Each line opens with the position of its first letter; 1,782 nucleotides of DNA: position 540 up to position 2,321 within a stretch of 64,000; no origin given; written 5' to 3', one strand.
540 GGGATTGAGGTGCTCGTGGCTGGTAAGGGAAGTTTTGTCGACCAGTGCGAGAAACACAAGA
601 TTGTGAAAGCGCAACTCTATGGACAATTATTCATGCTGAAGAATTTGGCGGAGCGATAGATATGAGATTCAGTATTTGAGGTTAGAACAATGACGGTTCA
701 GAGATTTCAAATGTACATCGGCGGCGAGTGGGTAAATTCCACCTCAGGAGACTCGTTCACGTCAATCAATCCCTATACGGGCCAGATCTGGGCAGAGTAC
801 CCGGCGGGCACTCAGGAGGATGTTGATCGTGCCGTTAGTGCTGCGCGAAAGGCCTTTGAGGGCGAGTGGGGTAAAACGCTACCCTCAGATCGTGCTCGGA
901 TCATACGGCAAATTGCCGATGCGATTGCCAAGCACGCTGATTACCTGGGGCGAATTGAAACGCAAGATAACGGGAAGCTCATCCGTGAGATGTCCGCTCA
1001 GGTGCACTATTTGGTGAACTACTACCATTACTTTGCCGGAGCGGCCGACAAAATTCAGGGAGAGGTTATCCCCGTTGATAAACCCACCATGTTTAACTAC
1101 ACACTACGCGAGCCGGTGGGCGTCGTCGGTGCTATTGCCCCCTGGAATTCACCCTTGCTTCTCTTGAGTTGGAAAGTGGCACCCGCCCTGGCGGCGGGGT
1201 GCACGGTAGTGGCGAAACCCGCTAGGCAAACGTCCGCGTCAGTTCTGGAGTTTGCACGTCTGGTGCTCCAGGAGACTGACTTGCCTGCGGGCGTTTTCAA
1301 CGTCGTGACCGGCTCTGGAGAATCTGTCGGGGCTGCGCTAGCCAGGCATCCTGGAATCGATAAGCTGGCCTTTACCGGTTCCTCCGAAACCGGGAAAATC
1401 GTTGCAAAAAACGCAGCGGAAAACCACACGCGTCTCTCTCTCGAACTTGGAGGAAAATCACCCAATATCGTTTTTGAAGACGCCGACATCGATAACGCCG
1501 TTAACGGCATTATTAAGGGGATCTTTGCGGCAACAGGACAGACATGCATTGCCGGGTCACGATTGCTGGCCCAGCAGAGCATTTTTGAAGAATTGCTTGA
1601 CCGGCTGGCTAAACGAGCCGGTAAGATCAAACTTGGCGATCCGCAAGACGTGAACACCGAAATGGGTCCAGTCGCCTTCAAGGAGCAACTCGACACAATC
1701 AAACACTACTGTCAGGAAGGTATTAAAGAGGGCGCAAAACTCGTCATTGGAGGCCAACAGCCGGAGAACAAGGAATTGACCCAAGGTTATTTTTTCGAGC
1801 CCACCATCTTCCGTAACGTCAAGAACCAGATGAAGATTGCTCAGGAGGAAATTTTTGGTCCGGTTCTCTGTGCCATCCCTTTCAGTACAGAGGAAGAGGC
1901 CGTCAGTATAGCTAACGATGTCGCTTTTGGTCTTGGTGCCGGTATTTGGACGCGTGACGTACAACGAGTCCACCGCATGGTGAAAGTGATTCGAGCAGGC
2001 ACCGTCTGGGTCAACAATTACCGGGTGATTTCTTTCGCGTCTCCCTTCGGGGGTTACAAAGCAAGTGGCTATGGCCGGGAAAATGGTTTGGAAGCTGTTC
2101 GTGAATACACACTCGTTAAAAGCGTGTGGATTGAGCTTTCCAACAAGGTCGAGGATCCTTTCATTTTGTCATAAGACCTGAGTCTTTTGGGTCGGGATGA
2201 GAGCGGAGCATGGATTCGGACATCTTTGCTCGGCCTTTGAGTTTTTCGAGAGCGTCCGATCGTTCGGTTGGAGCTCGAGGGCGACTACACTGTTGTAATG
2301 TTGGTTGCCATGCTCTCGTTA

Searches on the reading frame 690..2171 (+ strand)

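Call 15: search_protein_families(library=pfam, proteins=[window:690-2171:+], max_evalue=0.001)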
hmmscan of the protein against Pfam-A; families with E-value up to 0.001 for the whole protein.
window:690-2171:+ (494 aa): 1 family
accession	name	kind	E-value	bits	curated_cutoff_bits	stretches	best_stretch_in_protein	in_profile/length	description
PF00171.27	Aldedh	-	1.1e-181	604.9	23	1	14-479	1-461/461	Aldehyde dehydrogenase family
